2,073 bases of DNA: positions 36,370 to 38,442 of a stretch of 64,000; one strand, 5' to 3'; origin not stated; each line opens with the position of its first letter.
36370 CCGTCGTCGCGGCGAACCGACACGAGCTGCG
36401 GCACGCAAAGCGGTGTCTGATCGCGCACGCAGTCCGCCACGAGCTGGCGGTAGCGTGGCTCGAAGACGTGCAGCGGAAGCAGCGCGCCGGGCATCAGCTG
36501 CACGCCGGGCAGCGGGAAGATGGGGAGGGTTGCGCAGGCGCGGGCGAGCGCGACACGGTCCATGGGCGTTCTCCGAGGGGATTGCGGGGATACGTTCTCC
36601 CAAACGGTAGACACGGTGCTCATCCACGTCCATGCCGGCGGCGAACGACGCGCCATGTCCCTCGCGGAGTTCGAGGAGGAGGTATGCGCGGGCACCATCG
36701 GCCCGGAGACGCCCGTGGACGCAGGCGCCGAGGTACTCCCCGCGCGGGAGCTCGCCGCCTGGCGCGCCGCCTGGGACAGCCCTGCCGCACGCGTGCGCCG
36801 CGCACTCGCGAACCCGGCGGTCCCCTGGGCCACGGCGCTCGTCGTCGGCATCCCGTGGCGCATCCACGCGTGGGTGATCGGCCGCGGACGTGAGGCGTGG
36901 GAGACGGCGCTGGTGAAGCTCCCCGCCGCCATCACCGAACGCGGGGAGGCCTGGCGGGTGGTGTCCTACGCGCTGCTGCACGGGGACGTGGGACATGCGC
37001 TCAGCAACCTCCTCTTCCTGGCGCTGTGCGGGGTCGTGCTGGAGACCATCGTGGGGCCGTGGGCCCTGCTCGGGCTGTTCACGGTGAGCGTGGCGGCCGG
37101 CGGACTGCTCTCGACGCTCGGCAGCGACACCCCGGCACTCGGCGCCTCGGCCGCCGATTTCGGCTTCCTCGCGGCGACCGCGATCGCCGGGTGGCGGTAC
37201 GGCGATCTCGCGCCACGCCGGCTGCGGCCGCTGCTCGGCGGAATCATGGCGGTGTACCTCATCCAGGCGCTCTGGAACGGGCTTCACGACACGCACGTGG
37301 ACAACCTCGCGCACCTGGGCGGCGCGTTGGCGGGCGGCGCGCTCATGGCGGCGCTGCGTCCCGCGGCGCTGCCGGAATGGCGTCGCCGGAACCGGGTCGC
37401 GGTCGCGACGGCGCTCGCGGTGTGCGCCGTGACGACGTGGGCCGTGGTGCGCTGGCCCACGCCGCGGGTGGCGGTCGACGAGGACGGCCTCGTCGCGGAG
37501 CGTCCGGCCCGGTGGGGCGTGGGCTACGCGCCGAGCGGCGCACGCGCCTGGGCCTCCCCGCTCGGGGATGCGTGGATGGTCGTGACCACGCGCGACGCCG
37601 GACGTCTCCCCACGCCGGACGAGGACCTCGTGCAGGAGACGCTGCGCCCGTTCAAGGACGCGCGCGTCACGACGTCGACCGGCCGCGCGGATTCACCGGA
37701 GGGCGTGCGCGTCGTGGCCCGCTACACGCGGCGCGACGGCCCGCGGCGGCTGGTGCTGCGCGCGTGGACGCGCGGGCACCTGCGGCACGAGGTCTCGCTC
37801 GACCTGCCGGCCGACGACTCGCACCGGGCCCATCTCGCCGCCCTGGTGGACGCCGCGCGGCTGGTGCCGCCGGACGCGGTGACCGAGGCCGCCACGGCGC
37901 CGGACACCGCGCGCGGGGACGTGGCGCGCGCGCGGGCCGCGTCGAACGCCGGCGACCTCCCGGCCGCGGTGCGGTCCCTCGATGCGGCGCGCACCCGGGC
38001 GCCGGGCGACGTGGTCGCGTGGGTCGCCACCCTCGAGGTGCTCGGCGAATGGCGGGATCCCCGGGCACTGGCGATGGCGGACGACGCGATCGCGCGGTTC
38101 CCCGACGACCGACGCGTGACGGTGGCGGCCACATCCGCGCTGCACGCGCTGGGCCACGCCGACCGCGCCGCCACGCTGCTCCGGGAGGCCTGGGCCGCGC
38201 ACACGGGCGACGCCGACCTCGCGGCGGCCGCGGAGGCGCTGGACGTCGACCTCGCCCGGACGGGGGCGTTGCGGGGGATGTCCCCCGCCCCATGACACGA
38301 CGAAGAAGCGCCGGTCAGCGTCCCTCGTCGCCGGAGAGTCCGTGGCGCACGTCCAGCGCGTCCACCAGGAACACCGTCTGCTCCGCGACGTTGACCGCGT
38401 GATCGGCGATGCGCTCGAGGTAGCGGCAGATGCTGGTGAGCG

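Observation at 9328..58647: Nine copies of a 33-39 bp GC-rich hairpin repeat, every one embedded in an open reading frame (RPE-like intragenic palindromic element)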

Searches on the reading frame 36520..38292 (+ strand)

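Call 11: search_protein_families(library=pfam, proteins=[window:36520-38292:+], max_evalue=0.01)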
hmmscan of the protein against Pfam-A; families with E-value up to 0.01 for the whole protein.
window:36520-38292:+ (591 aa): 1 family
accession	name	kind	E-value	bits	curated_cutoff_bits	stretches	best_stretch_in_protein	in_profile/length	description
PF01694.28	Rhomboid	-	2.8e-22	79.9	22.6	1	142-279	2-140/143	Rhomboid domain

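Call 74: search_protein_families(library=ncbifam, proteins=[window:36616-38292:+], max_evalue=0.00001)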
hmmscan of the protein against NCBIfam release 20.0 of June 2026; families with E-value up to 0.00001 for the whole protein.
window:36616-38292:+ (559 aa): 2 families
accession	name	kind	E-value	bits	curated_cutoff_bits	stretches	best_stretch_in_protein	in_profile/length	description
TIGR03902.1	rhom_GG_sort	equivalog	1.1e-10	41.7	84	1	105-244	10-153/154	rhombosortase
TIGR04239.1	rhombo_GlpG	equivalog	3.7e-08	33.4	250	1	73-245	97-265/271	rhomboid family intramembrane serine protease GlpG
